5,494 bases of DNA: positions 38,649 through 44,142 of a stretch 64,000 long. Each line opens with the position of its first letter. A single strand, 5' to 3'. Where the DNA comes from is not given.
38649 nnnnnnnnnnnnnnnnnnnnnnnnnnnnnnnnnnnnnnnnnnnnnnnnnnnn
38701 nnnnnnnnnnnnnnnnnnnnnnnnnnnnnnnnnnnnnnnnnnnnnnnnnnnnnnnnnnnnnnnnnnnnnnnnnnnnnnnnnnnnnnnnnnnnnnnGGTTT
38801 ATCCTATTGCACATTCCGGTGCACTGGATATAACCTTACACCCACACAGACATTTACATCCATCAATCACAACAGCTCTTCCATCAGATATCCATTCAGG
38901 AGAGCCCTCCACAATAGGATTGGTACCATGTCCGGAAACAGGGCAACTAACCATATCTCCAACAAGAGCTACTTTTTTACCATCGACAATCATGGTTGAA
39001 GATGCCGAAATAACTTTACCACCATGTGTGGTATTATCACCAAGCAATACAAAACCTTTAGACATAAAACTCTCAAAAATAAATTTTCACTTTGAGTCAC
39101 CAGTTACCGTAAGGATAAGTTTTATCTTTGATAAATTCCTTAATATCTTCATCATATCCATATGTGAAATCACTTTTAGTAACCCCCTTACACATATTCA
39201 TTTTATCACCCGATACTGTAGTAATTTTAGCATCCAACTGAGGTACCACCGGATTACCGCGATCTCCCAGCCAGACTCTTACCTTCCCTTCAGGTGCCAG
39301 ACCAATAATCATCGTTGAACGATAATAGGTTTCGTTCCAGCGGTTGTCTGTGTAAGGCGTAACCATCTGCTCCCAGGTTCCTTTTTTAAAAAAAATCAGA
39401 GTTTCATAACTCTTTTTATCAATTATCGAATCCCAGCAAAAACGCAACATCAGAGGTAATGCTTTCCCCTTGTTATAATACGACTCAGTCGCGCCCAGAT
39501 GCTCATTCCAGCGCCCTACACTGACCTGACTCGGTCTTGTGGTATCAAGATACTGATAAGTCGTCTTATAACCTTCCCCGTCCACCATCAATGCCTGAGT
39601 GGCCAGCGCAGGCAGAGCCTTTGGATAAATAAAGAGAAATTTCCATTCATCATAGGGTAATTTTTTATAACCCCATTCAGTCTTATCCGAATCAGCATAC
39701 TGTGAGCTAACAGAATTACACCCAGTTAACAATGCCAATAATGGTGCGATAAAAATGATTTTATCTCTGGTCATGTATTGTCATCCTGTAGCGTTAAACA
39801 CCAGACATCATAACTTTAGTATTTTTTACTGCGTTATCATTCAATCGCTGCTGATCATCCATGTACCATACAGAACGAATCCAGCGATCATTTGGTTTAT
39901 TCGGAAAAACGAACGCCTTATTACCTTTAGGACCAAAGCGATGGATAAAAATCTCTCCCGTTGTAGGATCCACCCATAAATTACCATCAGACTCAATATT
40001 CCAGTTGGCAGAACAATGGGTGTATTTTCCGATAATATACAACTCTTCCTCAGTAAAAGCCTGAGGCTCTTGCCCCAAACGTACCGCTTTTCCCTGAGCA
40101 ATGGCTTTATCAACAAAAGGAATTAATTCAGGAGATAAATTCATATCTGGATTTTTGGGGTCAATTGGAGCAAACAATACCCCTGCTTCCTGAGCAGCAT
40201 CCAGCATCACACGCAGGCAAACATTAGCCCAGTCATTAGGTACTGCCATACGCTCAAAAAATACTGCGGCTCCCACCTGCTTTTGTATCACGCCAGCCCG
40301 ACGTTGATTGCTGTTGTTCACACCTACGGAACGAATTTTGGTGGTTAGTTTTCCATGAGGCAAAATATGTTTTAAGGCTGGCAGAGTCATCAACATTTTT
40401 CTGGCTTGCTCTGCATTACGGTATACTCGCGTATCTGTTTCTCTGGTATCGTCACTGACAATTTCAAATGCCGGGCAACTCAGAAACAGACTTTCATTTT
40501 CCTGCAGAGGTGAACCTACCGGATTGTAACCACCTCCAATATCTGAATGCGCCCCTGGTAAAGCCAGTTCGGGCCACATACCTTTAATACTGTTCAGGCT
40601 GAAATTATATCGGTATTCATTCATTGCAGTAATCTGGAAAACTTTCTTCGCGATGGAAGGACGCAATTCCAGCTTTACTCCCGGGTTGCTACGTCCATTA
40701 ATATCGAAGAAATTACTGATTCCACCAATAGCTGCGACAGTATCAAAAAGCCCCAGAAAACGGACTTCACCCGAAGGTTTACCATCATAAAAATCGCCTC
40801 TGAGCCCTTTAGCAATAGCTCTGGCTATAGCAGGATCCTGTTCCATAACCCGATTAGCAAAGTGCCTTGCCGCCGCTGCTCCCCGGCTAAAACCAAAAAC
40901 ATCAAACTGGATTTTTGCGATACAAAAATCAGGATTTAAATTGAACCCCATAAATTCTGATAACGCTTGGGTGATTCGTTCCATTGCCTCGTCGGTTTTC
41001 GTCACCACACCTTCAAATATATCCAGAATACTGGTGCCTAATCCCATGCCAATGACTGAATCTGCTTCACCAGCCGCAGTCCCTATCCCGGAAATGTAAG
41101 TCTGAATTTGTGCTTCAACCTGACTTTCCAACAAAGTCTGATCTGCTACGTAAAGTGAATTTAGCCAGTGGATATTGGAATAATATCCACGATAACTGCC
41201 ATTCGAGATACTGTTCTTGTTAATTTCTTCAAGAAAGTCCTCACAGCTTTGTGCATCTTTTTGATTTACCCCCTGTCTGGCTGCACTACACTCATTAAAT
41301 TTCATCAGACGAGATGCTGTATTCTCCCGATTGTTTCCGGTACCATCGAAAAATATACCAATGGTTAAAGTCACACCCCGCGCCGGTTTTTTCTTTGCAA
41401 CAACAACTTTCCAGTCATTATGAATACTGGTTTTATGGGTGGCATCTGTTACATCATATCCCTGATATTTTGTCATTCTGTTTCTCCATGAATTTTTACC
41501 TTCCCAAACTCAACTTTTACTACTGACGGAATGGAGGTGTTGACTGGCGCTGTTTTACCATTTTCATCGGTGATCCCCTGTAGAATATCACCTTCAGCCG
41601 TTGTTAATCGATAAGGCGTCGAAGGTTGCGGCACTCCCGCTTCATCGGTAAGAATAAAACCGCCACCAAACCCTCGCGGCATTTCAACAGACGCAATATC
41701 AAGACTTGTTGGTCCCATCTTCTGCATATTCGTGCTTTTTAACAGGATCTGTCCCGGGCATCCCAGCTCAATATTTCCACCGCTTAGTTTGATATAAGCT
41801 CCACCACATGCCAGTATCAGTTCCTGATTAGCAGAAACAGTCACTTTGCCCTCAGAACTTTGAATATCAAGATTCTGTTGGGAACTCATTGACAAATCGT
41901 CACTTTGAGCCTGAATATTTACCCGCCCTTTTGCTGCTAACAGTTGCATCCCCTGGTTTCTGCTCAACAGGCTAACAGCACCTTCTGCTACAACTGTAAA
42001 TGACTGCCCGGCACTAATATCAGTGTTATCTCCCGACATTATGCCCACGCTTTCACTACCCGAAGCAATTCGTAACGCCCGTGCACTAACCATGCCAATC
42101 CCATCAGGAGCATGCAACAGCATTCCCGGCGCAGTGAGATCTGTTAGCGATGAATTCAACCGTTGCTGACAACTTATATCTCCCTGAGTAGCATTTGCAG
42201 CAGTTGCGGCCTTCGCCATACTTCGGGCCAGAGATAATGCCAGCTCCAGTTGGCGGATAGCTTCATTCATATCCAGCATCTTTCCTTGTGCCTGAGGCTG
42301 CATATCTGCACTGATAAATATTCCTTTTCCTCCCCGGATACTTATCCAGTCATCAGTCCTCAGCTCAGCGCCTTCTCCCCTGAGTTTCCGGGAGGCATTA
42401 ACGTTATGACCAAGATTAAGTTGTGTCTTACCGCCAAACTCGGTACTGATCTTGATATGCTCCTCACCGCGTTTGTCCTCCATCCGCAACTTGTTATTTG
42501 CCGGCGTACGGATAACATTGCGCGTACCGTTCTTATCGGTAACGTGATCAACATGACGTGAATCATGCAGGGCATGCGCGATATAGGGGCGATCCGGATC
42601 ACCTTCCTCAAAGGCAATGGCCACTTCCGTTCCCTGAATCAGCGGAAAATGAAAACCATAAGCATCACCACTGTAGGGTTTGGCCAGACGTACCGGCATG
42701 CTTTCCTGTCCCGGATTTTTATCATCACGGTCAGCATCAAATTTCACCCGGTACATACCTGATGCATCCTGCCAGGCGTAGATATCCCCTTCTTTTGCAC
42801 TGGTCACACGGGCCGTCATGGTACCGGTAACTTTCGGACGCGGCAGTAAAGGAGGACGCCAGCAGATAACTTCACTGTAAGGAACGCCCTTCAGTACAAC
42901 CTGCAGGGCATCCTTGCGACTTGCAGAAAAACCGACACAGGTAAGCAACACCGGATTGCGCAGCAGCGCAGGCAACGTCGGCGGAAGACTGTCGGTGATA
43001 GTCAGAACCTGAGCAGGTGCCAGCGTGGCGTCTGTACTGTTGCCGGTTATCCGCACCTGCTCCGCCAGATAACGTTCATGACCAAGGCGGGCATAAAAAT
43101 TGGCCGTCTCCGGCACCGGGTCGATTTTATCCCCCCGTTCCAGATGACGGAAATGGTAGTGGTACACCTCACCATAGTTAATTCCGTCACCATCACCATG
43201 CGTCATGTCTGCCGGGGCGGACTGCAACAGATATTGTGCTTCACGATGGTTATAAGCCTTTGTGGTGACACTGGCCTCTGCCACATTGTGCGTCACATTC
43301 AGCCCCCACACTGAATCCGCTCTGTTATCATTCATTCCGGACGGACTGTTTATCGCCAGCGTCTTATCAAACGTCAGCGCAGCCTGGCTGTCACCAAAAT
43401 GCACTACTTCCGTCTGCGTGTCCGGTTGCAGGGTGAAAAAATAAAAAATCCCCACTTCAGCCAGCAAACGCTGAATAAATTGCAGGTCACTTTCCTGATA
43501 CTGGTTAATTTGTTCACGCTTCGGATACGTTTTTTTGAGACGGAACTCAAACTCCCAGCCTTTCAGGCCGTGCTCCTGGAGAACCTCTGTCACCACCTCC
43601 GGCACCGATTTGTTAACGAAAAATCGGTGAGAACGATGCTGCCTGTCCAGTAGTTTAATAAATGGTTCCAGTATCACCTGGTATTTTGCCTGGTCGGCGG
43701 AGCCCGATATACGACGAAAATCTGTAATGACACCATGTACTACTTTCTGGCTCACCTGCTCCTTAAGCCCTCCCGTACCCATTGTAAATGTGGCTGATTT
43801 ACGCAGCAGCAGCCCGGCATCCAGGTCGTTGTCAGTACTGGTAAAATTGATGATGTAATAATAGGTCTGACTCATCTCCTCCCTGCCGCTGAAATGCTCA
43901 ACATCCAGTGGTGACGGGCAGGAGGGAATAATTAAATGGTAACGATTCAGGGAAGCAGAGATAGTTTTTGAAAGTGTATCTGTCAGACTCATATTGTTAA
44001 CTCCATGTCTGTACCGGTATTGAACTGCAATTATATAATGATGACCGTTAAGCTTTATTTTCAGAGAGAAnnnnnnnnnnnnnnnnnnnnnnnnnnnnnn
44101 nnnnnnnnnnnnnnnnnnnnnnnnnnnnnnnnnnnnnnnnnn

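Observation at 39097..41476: Tle1-type phospholipase effector with lipoprotein immunity candidate downstream of vgrG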

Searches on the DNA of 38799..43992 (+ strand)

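Call 8: search_dna_similar(query=window:38799-43992:+, collection=ecoli_genomes, mode=near, max_rows=25)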
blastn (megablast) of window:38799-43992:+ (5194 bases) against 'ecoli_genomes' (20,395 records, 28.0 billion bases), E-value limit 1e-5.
Records with a match: 72; places in all: 110; records where one place covers at least 80% of the query: 42.
Genomes with a match: 72 of 5426; with a place that covers at least 80% of the query: 42. Places per genome that has any: lowest 1, median 1, highest 5. On chromosomes: 110 places; on plasmids: 0.
Best place of each record, by identity: >=99% 5; 95-99% 32; 90-95% 20; 60-80% 15.
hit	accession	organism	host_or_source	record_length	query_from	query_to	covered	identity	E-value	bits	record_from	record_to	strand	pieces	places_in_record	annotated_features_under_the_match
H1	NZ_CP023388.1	Escherichia coli strain 1105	canine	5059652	1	5194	100%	98.6%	0e+0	10512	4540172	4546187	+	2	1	type VI secretion system Vgr family protein | tle1: T6SS effector phospholipase Tle1-EAEC | tli1: T6SS immunity phospholipase A1-binding lipoprotein Tli1-EAEC (x2) | PAAR domain-containing protein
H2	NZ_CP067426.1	Escherichia coli O22:H8 strain 154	Rectal swab of live bovine cattle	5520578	1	5194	100%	98.3%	0e+0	9108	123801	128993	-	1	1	type VI secretion system Vgr family protein | tle1: T6SS effector phospholipase Tle1-EAEC | tli1: T6SS immunity phospholipase A1-binding lipoprotein Tli1-EAEC | PAAR domain-containing protein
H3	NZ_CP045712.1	Escherichia coli strain FHI_NMBU_11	Homo sapiens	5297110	1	5194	100%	98.3%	0e+0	9097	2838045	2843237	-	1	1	type VI secretion system Vgr family protein | tle1: T6SS effector phospholipase Tle1-EAEC | tli1: T6SS immunity phospholipase A1-binding lipoprotein Tli1-EAEC | PAAR domain-containing protein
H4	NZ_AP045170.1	Escherichia coli strain JNEC-KY174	Homo sapiens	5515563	1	5194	100%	98.3%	0e+0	9097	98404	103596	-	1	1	type VI secretion system Vgr family protein | tle1: T6SS effector phospholipase Tle1-EAEC | tli1: T6SS immunity phospholipase A1-binding lipoprotein Tli1-EAEC | PAAR domain-containing protein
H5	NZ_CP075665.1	Escherichia coli strain STEC2018-553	Homo sapiens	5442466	1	5194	100%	98.3%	0e+0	9092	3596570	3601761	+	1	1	type VI secretion system Vgr family protein | tle1: T6SS effector phospholipase Tle1-EAEC | tli1: T6SS immunity phospholipase A1-binding lipoprotein Tli1-EAEC | PAAR domain-containing protein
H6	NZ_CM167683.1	Escherichia coli strain NCCP 13963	Homo sapiens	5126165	1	5194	100%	98.3%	0e+0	9092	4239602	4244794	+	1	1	type VI secretion system Vgr family protein | tle1: T6SS effector phospholipase Tle1-EAEC | tli1: T6SS immunity phospholipase A1-binding lipoprotein Tli1-EAEC | PAAR domain-containing protein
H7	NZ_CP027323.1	Escherichia coli strain 2013C-3033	Homo sapiens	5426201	1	5194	100%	98.2%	0e+0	10401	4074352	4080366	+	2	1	type VI secretion system Vgr family protein | tle1: T6SS effector phospholipase Tle1-EAEC | tli1: T6SS immunity phospholipase A1-binding lipoprotein Tli1-EAEC (x2) | PAAR domain-containing protein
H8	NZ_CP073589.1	Escherichia coli strain MFDS1006657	Beef Ribs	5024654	1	5194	100%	98.2%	0e+0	10396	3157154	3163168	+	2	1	type VI secretion system Vgr family protein | tle1: T6SS effector phospholipase Tle1-EAEC | tli1: T6SS immunity phospholipase A1-binding lipoprotein Tli1-EAEC (x2) | PAAR domain-containing protein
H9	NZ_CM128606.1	Escherichia coli strain E100341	Homo sapiens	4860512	1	5194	100%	97.7%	0e+0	10213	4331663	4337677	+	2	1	type VI secretion system Vgr family protein | tle1: T6SS effector phospholipase Tle1-EAEC | tli1: T6SS immunity phospholipase A1-binding lipoprotein Tli1-EAEC (x2) | PAAR domain-containing protein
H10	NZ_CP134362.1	Escherichia coli strain TUM13754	Homo sapiens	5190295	293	5194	94%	98.5%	0e+0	8637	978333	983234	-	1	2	type VI secretion system Vgr family protein | tle1: T6SS effector phospholipase Tle1-EAEC | tli1: T6SS immunity phospholipase A1-binding lipoprotein Tli1-EAEC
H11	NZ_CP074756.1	Escherichia coli strain F2_407_2_2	bovine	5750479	293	5194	94%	98.3%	0e+0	8599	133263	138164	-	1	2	type VI secretion system Vgr family protein | tle1: T6SS effector phospholipase Tle1-EAEC | tli1: T6SS immunity phospholipase A1-binding lipoprotein Tli1-EAEC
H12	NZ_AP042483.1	Escherichia coli strain OkiPb01677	bovine feces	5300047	293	5194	94%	98.2%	0e+0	9868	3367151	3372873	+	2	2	type VI secretion system Vgr family protein | tle1: T6SS effector phospholipase Tle1-EAEC | tli1: T6SS immunity phospholipase A1-binding lipoprotein Tli1-EAEC (x2)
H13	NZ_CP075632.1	Escherichia coli strain 2018-166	Homo sapiens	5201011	293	5194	94%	98.1%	0e+0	8538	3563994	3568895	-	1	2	type VI secretion system Vgr family protein | tle1: T6SS effector phospholipase Tle1-EAEC | tli1: T6SS immunity phospholipase A1-binding lipoprotein Tli1-EAEC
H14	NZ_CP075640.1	Escherichia coli strain S19-141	Homo sapiens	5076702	293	5194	94%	98.1%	0e+0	8538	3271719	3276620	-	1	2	type VI secretion system Vgr family protein | tle1: T6SS effector phospholipase Tle1-EAEC | tli1: T6SS immunity phospholipase A1-binding lipoprotein Tli1-EAEC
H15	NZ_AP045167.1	Escherichia coli strain JNEC-KY171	Homo sapiens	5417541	293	5194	94%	98.1%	0e+0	8532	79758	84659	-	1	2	type VI secretion system Vgr family protein | tle1: T6SS effector phospholipase Tle1-EAEC | tli1: T6SS immunity phospholipase A1-binding lipoprotein Tli1-EAEC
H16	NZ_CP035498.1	Escherichia coli strain 04-00955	Homo sapiens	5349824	377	5194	93%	99.7%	0e+0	8820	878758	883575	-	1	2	type VI secretion system Vgr family protein | tle1: T6SS effector phospholipase Tle1-EAEC | tli1: T6SS immunity phospholipase A1-binding lipoprotein Tli1-EAEC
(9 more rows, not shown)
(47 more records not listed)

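Call 10: get_annotated_region(hit=H16, flank=6000)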
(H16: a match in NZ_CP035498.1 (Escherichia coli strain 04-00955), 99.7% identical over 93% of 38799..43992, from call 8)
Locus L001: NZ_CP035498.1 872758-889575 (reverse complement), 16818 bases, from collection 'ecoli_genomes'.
description: Escherichia coli strain 04-00955 chromosome, complete genome
organism: Escherichia coli strain 04-00955 (NCBI taxid 562)
replicon: chromosome; assembly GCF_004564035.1
host: Homo sapiens; source: stool; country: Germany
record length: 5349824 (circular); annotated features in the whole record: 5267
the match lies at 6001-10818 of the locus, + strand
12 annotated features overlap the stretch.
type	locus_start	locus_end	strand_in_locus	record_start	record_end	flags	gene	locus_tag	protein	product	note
CDS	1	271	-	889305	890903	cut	tssA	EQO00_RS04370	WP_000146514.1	type VI secretion system protein TssA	-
CDS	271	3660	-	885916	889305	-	-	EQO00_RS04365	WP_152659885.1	ImcF-related family protein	-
CDS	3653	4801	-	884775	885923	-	-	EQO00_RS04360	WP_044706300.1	hypothetical protein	-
CDS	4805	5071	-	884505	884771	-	-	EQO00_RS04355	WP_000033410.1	PAAR domain-containing protein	-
CDS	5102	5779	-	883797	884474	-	tli1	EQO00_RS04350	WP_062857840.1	T6SS immunity phospholipase A1-binding lipoprotein Tli1-EAEC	-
CDS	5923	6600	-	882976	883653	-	tli1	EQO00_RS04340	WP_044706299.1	T6SS immunity phospholipase A1-binding lipoprotein Tli1-EAEC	-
CDS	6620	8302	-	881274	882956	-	tle1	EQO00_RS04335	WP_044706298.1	T6SS effector phospholipase Tle1-EAEC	-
CDS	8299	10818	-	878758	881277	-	-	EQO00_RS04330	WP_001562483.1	type VI secretion system Vgr family protein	-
CDS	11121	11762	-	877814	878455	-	-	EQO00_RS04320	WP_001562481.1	hypothetical protein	-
CDS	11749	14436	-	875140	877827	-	tssH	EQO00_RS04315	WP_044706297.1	type VI secretion system ATPase TssH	-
CDS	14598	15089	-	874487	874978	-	hcp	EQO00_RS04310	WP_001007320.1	type VI secretion system effector Hcp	-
CDS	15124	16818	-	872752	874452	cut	-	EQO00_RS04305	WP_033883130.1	OmpA family protein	-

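Call 11: get_annotated_region(hit=H1, flank=3000)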
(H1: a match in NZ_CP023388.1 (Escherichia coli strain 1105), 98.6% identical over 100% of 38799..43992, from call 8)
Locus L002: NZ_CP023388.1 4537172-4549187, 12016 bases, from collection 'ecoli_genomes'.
description: Escherichia coli strain 1105 chromosome, complete genome
organism: Escherichia coli strain 1105 (NCBI taxid 562)
replicon: chromosome; assembly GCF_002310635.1
host: canine; source: missing; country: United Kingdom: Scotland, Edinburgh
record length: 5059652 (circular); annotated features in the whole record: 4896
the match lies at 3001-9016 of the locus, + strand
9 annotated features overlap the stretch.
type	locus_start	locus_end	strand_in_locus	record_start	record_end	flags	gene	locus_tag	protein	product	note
CDS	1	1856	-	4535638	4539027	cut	-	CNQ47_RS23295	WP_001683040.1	ImcF-related family protein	-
CDS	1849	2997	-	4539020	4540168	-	-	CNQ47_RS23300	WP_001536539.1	hypothetical protein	-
CDS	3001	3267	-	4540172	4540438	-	-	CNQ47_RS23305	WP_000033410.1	PAAR domain-containing protein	-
CDS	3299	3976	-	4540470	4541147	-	tli1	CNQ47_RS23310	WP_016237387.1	T6SS immunity phospholipase A1-binding lipoprotein Tli1-EAEC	-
CDS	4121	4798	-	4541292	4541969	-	tli1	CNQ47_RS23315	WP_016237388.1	T6SS immunity phospholipase A1-binding lipoprotein Tli1-EAEC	-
CDS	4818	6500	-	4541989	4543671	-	tle1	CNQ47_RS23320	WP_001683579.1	T6SS effector phospholipase Tle1-EAEC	-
CDS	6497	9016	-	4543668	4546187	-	-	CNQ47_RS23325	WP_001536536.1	type VI secretion system Vgr family protein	-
CDS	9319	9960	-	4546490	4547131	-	-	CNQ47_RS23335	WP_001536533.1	hypothetical protein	-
CDS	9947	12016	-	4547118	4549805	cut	tssH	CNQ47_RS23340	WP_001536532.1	type VI secretion system ATPase TssH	-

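Call 29: search_dna_similar(query=window:39097-41476:+, collection=ecoli_genomes, mode=near, max_rows=40, rows=spread)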
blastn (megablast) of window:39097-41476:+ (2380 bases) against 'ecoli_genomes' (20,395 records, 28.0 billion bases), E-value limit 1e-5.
Records with a match: 42; places in all: 68; records where one place covers at least 80% of the query: 42.
Genomes with a match: 42 of 5426; with a place that covers at least 80% of the query: 42. Places per genome that has any: lowest 1, median 2, highest 2. On chromosomes: 68 places; on plasmids: 0.
Best place of each record, by identity: >=99% 5; 95-99% 37.
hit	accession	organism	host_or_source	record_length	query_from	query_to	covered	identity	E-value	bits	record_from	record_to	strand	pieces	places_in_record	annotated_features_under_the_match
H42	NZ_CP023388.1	Escherichia coli strain 1105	canine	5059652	1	2380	100%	99.0%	0e+0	5466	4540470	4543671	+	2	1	tle1: T6SS effector phospholipase Tle1-EAEC | tli1: T6SS immunity phospholipase A1-binding lipoprotein Tli1-EAEC (x2) | type VI secretion system Vgr family protein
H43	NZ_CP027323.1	Escherichia coli strain 2013C-3033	Homo sapiens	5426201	1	2380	100%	98.2%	0e+0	5327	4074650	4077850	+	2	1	tle1: T6SS effector phospholipase Tle1-EAEC | tli1: T6SS immunity phospholipase A1-binding lipoprotein Tli1-EAEC (x2) | type VI secretion system Vgr family protein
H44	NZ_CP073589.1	Escherichia coli strain MFDS1006657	Beef Ribs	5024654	1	2380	100%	98.2%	0e+0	5322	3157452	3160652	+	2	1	tle1: T6SS effector phospholipase Tle1-EAEC | tli1: T6SS immunity phospholipase A1-binding lipoprotein Tli1-EAEC (x2) | type VI secretion system Vgr family protein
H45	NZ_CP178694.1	Escherichia coli strain VTB97432v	Chicken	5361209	1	2380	100%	97.9%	0e+0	4119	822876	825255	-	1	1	tle1: T6SS effector phospholipase Tle1-EAEC | tli1: T6SS immunity phospholipase A1-binding lipoprotein Tli1-EAEC | type VI secretion system Vgr family protein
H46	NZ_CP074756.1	Escherichia coli strain F2_407_2_2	bovine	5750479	1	2380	100%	97.9%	0e+0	4113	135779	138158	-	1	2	tle1: T6SS effector phospholipase Tle1-EAEC | tli1: T6SS immunity phospholipase A1-binding lipoprotein Tli1-EAEC | type VI secretion system Vgr family protein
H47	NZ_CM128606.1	Escherichia coli strain E100341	Homo sapiens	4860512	1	2380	100%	97.6%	0e+0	5221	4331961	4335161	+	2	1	tle1: T6SS effector phospholipase Tle1-EAEC | tli1: T6SS immunity phospholipase A1-binding lipoprotein Tli1-EAEC (x2) | type VI secretion system Vgr family protein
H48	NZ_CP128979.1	Escherichia coli strain TUM1881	missing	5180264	1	2380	100%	97.3%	0e+0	5305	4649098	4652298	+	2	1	tle1: T6SS effector phospholipase Tle1-EAEC | tli1: T6SS immunity phospholipase A1-binding lipoprotein Tli1-EAEC (x2) | type VI secretion system Vgr family protein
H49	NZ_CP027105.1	Escherichia coli strain RM14721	dog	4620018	1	2380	100%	96.6%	0e+0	3941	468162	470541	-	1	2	tle1: T6SS effector phospholipase Tle1-EAEC | tli1: T6SS immunity phospholipase A1-binding lipoprotein Tli1-EAEC | type VI secretion system Vgr family protein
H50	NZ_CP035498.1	Escherichia coli strain 04-00955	Homo sapiens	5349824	79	2380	97%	99.5%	0e+0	4185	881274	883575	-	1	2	tle1: T6SS effector phospholipase Tle1-EAEC | tli1: T6SS immunity phospholipase A1-binding lipoprotein Tli1-EAEC | type VI secretion system Vgr family protein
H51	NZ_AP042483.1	Escherichia coli strain OkiPb01677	bovine feces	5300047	79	2380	97%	99.3%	0e+0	5372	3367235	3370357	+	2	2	tle1: T6SS effector phospholipase Tle1-EAEC | tli1: T6SS immunity phospholipase A1-binding lipoprotein Tli1-EAEC (x2) | type VI secretion system Vgr family protein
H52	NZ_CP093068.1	Escherichia coli strain BR1220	Branta canadensis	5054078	1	2380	100%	96.0%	0e+0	3869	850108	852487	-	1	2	tle1: T6SS effector phospholipase Tle1-EAEC | tli1: T6SS immunity phospholipase A1-binding lipoprotein Tli1-EAEC | type VI secretion system Vgr family protein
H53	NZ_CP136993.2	Escherichia coli strain HH35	Pre-treated sample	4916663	1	2380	100%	96.0%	0e+0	3869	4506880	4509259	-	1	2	tle1: T6SS effector phospholipase Tle1-EAEC | tli1: T6SS immunity phospholipase A1-binding lipoprotein Tli1-EAEC | type VI secretion system Vgr family protein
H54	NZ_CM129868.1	Escherichia coli strain PO06021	seawater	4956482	1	2380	100%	96.0%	0e+0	3869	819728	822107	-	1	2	tle1: T6SS effector phospholipase Tle1-EAEC | tli1: T6SS immunity phospholipase A1-binding lipoprotein Tli1-EAEC | type VI secretion system Vgr family protein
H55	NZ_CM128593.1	Escherichia coli strain 100416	Homo sapiens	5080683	1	2380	100%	96.0%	0e+0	3869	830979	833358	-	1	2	tle1: T6SS effector phospholipase Tle1-EAEC | tli1: T6SS immunity phospholipase A1-binding lipoprotein Tli1-EAEC | type VI secretion system Vgr family protein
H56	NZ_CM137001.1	Escherichia coli strain HSP60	Homo sapiens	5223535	1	2380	100%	96.0%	0e+0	3869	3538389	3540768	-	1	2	tle1: T6SS effector phospholipase Tle1-EAEC | tli1: T6SS immunity phospholipase A1-binding lipoprotein Tli1-EAEC | type VI secretion system Vgr family protein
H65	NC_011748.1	Escherichia coli 55989 strain 55989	-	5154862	1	2380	100%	95.6%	0e+0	5005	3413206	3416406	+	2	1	tle1: T6SS effector phospholipase Tle1-EAEC | tli1: T6SS immunity phospholipase A1-binding lipoprotein Tli1-EAEC (x2) | type VI secretion system Vgr family protein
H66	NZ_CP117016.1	Escherichia coli strain MLI121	Homo sapiens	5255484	1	2380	100%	95.1%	0e+0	3742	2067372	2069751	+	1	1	tle1: T6SS effector phospholipase Tle1-EAEC | tli1: T6SS immunity phospholipase A1-binding lipoprotein Tli1-EAEC | type VI secretion system Vgr family protein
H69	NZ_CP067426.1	Escherichia coli O22:H8 strain 154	Rectal swab of live bovine cattle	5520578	79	2380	97%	98.2%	0e+0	4019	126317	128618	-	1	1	tle1: T6SS effector phospholipase Tle1-EAEC | tli1: T6SS immunity phospholipase A1-binding lipoprotein Tli1-EAEC | type VI secretion system Vgr family protein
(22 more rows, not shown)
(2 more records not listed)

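Call 31: get_annotated_region(hit=H65, flank=1500)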
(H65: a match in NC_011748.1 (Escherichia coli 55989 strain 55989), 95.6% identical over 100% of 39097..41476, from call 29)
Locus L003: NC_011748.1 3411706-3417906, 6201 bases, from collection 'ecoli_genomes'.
description: Escherichia coli 55989, complete sequence
organism: Escherichia coli 55989 strain 55989 (NCBI taxid 585055)
replicon: chromosome; assembly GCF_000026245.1
host: -; source: -; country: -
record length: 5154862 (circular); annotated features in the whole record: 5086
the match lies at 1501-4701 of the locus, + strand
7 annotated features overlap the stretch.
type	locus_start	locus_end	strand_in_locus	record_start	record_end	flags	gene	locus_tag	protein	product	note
CDS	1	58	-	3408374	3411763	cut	-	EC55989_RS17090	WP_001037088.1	ImcF-related family protein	-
CDS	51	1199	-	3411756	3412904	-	-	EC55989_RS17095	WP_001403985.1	hypothetical protein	-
CDS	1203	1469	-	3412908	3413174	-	-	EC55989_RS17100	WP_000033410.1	PAAR domain-containing protein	-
CDS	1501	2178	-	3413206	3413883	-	tli1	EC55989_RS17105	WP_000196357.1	T6SS immunity phospholipase A1-binding lipoprotein Tli1-EAEC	-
CDS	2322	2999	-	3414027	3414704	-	tli1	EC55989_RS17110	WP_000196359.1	T6SS immunity phospholipase A1-binding lipoprotein Tli1-EAEC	-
CDS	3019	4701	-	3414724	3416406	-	tle1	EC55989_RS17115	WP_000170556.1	T6SS effector phospholipase Tle1-EAEC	-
CDS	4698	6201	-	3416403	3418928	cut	-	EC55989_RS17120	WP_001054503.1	type VI secretion system Vgr family protein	-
